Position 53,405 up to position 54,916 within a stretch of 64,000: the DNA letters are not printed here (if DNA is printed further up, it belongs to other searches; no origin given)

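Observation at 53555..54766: Cargo gene: 403-aa protein with no recognisable domain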

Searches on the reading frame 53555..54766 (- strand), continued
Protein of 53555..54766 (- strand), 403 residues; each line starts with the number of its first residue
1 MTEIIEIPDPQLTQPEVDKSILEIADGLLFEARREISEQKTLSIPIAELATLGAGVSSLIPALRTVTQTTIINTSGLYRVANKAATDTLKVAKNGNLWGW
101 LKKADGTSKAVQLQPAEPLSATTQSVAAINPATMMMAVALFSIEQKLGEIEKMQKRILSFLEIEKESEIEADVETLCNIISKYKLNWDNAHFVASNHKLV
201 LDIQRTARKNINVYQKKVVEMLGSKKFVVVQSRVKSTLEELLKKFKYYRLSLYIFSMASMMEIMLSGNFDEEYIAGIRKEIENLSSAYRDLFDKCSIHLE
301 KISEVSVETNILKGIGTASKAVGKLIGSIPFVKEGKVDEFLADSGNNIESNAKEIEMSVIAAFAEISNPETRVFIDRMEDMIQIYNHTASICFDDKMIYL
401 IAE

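Call 61: search_protein_families(library=padloc, alignment_id=A2, max_evalue=0.00001)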
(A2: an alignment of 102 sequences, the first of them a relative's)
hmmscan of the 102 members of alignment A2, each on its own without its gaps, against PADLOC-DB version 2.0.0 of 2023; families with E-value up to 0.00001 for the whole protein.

A. member 1, L001:2697-3137:+ (146 aa): 0 families

B. families by the number of members that match (of 102 scanned): 318 families (the first 25 are shown)
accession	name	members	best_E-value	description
PDLC04134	mad2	6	1.8e-26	mads_2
PDLC04031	PD-T4-3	4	1.3e-42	-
PDLC04154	HEC-06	3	4.2e-49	-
PDLC04157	HEC-06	3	1e-44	-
PDLC04155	HEC-06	3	5e-41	-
PDLC02687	Orf5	3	1.4e-36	Orf5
PDLC02695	Orf5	3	3.2e-34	Orf5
PDLC02691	Orf5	3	8.1e-34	Orf5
PDLC02700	Orf5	3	1.5e-32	Orf5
PDLC02693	Orf5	3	9.8e-28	Orf5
PDLC02701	Orf5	3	2.2e-25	Orf5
PDLC02686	Orf5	3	6.2e-17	Orf5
PDLC02694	Orf5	3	2.1e-16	Orf5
PDLC02690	Orf5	3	4.4e-16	Orf5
PDLC02792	SspE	3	2.1e-14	SspE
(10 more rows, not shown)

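Call 69: find_encoding_contigs(protein=P0268, flank=6000, max_places=4)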
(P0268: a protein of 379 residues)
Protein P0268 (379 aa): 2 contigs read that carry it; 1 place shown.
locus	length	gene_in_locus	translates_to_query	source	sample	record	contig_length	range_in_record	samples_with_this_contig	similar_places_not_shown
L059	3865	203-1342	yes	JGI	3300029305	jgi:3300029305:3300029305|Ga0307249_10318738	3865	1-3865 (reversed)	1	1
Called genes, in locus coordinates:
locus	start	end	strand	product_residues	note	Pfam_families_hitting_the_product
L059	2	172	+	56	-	?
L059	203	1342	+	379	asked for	-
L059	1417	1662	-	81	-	-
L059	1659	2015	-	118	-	-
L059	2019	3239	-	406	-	PF01546:Peptidase_M20 (weak), PF07687:M20_dimer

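Call 70: find_encoding_contigs(protein=P0200, flank=6000, max_places=4)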
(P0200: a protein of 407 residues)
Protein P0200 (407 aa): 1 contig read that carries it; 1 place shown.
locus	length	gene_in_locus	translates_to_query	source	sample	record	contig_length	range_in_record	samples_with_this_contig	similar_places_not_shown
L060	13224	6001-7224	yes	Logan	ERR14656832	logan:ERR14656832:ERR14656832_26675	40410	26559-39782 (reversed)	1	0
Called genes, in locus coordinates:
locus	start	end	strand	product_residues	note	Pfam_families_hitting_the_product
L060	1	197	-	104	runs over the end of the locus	PF23911:DUF7253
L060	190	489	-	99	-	-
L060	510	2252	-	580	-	PF04586:Peptidase_S78 (weak), PF05065:Phage_capsid (weak)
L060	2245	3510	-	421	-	PF04860:Phage_portal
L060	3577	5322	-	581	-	PF20441:TerL_nuclease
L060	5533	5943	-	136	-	PF23847:DUF7211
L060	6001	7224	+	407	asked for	-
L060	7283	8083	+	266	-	-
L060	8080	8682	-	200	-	PF23847:DUF7211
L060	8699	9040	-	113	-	PF24829:Phage_connect_2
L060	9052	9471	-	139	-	-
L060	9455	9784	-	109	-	-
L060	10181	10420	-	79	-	-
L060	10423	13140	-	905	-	PF08281:Sigma70_r4_2 (faint), PF13384:HTH_23 (faint), PF13412:HTH_24 (faint), PF13518:HTH_28 (faint), PF13551:HTH_29 (faint), PF13936:HTH_38 (faint), PF00196:GerE (weak)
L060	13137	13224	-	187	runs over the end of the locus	PF10926:DUF2800 (faint)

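Call 76: fold_search(model_id=the predicted structure, library=viral)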
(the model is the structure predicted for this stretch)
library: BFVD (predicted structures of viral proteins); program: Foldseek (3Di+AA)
matches with E <= 10: 644; with E <= 0.001: 1
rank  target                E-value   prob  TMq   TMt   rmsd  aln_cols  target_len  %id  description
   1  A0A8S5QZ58            2.3e-14  1.00  0.59  0.64  13.2       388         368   22  Uncharacterized protein [Siphoviridae sp. ctoiA13]
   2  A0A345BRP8            2.6e-02  0.38  0.13  0.08  40.0       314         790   14  (no name in the UniProt tables at hand)
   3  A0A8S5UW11            2.8e-02  0.28  0.14  0.07  51.0       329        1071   11  Uncharacterized protein [Siphoviridae sp. ctgaU3]
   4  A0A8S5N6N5            4.6e-02  0.12  0.11  0.10  48.0       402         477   13  STRUCTURAL MAINTENANCE OF CHROMOSOMES PROTEIN [Siphoviridae sp. ctfWC31]
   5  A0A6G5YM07            8.0e-02  0.69  0.20  0.14  34.6       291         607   12  (no name in the UniProt tables at hand)
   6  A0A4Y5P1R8            1.0e-01  0.13  0.09  0.05  41.5       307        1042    8  Putative EPS-depolymerase [Pantoea phage vB_PagS_AAS21]
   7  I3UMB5                1.1e-01  0.14  0.14  0.13  42.9       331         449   14  Rad50/SbcC-type AAA domain-containing protein [Colwellia phage 9A]
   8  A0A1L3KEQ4            1.1e-01  0.75  0.19  0.11  40.7       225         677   13  (no name in the UniProt tables at hand)
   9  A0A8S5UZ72            1.2e-01  0.30  0.15  0.10  39.5       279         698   14  Spherulation-specific family 4 [Siphoviridae sp. ctPNJ4]
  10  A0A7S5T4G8            1.4e-01  0.12  0.11  0.12  25.3       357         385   12  (no name in the UniProt tables at hand)
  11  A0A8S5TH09            1.5e-01  0.20  0.15  0.09  30.7       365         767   10  Uncharacterized protein [Myoviridae sp. ctIty1]
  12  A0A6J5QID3            1.5e-01  0.10  0.11  0.08  62.1       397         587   14  Uncharacterized protein [uncultured Caudovirales phage]
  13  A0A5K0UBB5            1.6e-01  0.66  0.21  0.27  15.6       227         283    9  Putative t-snare protein [Yasminevirus sp. GU-2018]
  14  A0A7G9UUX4            1.7e-01  0.30  0.16  0.08  49.3       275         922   13  (no name in the UniProt tables at hand)
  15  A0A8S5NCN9            1.8e-01  0.57  0.17  0.08  25.8       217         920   15  SH3 domain protein [Caudovirales sp. ctSxd6]
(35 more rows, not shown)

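Call 77: search_dna_similar(query=window:53555-54766:-, collection=plasmids, mode=protein, max_rows=25)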
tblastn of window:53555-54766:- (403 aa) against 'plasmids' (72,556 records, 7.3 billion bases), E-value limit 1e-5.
Records with a match: 1; places in all: 1; records where one place covers at least 80% of the query: 0.
Best place of each record, by identity: <60% 1.
By first word of the organism name: Mesobacillus 1.
By predicted mobility (MOB-suite, as given by PLSDB): non-mobilizable 1.
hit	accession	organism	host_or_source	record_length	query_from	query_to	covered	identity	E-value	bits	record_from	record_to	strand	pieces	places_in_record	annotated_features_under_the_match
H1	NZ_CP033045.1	Mesobacillus foraminis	cell culture,Red Sea lagoons-Mangrove ...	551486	20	329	77%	24.3%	1e-8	65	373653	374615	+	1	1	hypothetical protein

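Call 78: search_dna_similar(query=window:53555-54766:-, collection=phages, mode=protein, max_rows=25)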
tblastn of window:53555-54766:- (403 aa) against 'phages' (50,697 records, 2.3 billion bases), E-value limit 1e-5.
Records with a match: 1; places in all: 1; records where one place covers at least 80% of the query: 0.
Best place of each record, by identity: <60% 1.
By first word of the organism name: Bacteriophage 1.
By host as written in the record: - 1.
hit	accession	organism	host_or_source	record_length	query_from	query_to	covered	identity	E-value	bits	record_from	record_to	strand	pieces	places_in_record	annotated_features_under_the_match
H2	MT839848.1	Bacteriophage sp.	human fecal samples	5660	33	330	74%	23.1%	1e-10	69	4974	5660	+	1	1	record has no annotation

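Call 82: search_protein_families(library=pfam, proteins=[L006:7364-8236:-, L007:4200-5516:+, L021:1348-2424:+, L022:7272-8351:+, L022:4508-5713:-, L023:2189-4546:+, L025:3200-5500:+, L025:7438-8886:+, L024:4944-5936:+, L024:7151-7870:+], max_evalue=0.001)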
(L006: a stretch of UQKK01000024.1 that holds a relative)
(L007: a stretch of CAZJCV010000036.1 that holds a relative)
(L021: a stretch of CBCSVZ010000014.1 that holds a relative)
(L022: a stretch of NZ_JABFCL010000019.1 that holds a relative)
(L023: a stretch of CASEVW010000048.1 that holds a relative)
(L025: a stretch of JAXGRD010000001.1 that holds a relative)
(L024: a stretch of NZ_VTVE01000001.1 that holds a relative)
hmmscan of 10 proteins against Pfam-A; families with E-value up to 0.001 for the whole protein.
L006:7364-8236:- (290 aa): 3 families
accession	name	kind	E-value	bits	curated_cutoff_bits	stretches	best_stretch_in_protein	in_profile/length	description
PF03466.25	LysR_substrate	-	4.6e-33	114.8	28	1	89-289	3-203/209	LysR substrate binding domain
PF00126.33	HTH_1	-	7.9e-19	67.8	26.6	1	7-64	3-60/60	Bacterial regulatory helix-turn-helix protein, lysR family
PF12849.12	PBP_like_2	-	0.00018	21.8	27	1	88-150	6-67/267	PBP superfamily domain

L007:4200-5516:+ (438 aa): 1 family
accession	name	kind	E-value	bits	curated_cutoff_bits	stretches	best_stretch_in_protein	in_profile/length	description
PF01964.24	ThiC_Rad_SAM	-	1.3e-199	663.7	25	1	6-423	1-419/420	Radical SAM ThiC family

L021:1348-2424:+ (358 aa): 3 families
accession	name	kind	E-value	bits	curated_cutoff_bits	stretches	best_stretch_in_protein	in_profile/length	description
PF14815.12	NUDIX_4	-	8.2e-24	84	35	1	238-350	3-112/113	NUDIX domain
PF00730.31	HhH-GPD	-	1.4e-23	83.7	26.2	1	37-170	1-106/108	HhH-GPD superfamily base excision DNA repair protein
PF00633.29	HHH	-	6e-07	29.4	24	1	101-130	1-30/30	Helix-hairpin-helix motif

L022:7272-8351:+ (359 aa): 0 families

L022:4508-5713:- (401 aa): 0 families

L023:2189-4546:+ (785 aa): 3 families
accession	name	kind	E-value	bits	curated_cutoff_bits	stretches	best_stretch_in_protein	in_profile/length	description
PF12437.13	GSIII_N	-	1.9e-78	262.1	25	1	96-254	2-160/160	Glutamine synthetase type III N terminal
PF18318.6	Gln-synt_C-ter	-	4.4e-42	143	22.7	1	577-694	1-118/118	Glutamine synthetase C-terminal domain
PF00120.29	Gln-synt_C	-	2.2e-21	76.8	24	1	262-450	8-192/344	Glutamine synthetase, catalytic domain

L025:3200-5500:+ (766 aa): 3 families
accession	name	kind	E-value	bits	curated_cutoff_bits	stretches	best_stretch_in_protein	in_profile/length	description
PF13476.12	AAA_23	-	5e-07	31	27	1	273-522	12-197/201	AAA domain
PF13304.12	AAA_21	-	0.00028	21.5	27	0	635-703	232-301/304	AAA domain, putative AbiEii toxin, Type IV TA system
PF02463.25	SMC_N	-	0.00033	20.6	40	0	436-713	111-208/220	RecF/RecN/SMC N terminal domain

L025:7438-8886:+ (482 aa): 2 families
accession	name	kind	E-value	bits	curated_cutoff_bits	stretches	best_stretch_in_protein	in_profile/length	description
PF13749.12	HATPase_c_4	-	2.8e-19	69.3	26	1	315-399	1-89/89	Putative ATP-dependent DNA helicase recG C-terminal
PF04326.19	SLFN_AlbA_2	-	1.9e-15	57.8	25.3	1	17-139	1-118/118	Schlafen, AlbA_2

L024:4944-5936:+ (330 aa): 2 families
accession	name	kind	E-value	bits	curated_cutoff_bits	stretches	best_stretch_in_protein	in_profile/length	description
PF04471.18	Mrr_cat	-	3.3e-25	88.9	21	1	189-297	2-114/115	Restriction endonuclease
PF22722.2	NA-iREase1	-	6.1e-09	36.3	27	1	196-296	1-106/106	NACHT-associated inactive Restriction Endonuclease 1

L024:7151-7870:+ (239 aa): 0 families

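Call 83: list_cluster_members(proteins=[P0026, P0053, P0115, P0003])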
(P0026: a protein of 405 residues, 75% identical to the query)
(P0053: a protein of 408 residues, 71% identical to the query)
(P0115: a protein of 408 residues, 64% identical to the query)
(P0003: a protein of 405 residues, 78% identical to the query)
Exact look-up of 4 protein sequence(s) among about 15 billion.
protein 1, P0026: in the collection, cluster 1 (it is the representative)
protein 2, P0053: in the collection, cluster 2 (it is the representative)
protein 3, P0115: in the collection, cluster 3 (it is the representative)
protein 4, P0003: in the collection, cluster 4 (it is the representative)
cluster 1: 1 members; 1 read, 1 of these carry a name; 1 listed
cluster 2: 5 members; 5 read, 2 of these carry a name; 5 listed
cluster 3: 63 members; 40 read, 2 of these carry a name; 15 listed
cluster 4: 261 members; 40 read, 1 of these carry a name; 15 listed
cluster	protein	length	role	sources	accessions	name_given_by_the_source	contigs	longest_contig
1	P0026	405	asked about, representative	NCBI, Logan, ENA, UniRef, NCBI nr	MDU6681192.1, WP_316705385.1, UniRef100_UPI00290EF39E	MAG: hypothetical protein E6468_05000 [Varibaculum cambriense] | hypothetical protein n=1 Tax=Varibaculum cambriense TaxID=184870 RepID=UPI00290EF39E | hypothetical protein [Varibaculum cambriense]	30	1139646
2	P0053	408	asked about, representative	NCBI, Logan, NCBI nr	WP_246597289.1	hypothetical protein [Faecalicatena faecalis]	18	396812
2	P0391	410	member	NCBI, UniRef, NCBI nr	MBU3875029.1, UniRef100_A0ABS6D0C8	hypothetical protein HGO97_004270 [Faecalicatena sp. AGMB00832] | Uncharacterized protein n=2 Tax=Faecalicatena faecalis TaxID=2726362 ... | hypothetical protein [Faecalicatena faecalis]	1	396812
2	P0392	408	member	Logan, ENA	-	-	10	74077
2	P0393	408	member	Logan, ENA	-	-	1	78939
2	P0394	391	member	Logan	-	-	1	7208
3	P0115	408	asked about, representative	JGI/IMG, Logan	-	hypothetical protein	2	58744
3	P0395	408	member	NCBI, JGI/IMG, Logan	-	hypothetical protein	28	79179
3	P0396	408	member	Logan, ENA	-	-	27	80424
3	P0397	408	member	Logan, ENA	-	-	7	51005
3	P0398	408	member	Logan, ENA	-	-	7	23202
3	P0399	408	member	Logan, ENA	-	-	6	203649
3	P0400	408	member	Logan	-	-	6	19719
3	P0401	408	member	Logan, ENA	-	-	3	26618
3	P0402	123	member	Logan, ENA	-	-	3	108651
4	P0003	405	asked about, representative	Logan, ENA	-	-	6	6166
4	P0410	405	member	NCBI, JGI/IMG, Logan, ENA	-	-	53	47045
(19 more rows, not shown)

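Call 84: find_encoding_contigs(protein=P0410, flank=4000, max_places=10)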
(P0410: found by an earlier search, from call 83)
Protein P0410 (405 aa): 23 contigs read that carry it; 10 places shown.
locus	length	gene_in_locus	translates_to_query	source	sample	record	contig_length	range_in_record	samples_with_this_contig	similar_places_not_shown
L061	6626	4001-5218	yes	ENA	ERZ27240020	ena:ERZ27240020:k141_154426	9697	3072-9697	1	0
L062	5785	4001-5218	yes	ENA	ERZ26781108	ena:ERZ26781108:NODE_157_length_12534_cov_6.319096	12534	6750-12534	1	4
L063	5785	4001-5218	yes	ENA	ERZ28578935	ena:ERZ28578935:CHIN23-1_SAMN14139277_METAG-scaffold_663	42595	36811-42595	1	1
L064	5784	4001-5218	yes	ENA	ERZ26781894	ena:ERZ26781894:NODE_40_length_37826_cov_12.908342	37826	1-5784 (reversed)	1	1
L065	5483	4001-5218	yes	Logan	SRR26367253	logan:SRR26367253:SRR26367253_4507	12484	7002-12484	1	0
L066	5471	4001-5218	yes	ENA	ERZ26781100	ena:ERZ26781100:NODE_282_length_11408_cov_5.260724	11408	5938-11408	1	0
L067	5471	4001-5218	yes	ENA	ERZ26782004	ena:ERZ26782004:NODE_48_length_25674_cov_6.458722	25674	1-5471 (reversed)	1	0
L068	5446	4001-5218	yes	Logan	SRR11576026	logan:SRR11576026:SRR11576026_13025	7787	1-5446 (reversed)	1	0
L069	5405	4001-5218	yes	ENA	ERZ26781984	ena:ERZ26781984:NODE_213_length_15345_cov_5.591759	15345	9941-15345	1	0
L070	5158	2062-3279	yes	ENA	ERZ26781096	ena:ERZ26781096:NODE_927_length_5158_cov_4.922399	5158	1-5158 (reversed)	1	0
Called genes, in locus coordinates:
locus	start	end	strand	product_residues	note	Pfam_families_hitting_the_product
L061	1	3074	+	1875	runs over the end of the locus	PF14498:Glyco_hyd_65N_2, PF22124:Glyco_hydro_95_cat, PF21307:Glyco_hydro_95_C, PF21910:GH85_C (faint), PF17996:CE2_N (faint), PF09294:Interfer-bind (faint), PF00041:fn3, PF07554:FIVAR (weak)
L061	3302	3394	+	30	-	-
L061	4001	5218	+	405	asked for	-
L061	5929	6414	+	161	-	PF13026:DUF3887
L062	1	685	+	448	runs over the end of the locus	PF13365:Trypsin_2, PF13180:PDZ_2, PF00595:PDZ, PF17820:PDZ_6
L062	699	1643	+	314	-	PF01336:tRNA_anti-codon (weak), PF01966:HD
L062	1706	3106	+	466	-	PF01938:TRAM, PF05958:tRNA_U5-meth_tr, PF02475:TRM5-TYW2_MTfase (weak), PF13847:Methyltransf_31, PF13649:Methyltransf_25 (weak)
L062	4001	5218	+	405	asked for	-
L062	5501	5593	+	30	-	-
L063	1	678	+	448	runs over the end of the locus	PF13365:Trypsin_2, PF13180:PDZ_2, PF00595:PDZ, PF17820:PDZ_6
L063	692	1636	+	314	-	PF01336:tRNA_anti-codon (weak), PF01966:HD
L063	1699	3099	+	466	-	PF01938:TRAM, PF05958:tRNA_U5-meth_tr, PF02475:TRM5-TYW2_MTfase (weak), PF13847:Methyltransf_31, PF13649:Methyltransf_25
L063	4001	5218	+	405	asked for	-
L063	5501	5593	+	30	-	-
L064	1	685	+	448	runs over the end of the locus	PF13365:Trypsin_2, PF13180:PDZ_2, PF00595:PDZ, PF17820:PDZ_6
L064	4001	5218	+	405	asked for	-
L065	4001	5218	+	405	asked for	-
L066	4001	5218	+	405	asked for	-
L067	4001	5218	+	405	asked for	-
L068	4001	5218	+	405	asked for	-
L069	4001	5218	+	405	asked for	-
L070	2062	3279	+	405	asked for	-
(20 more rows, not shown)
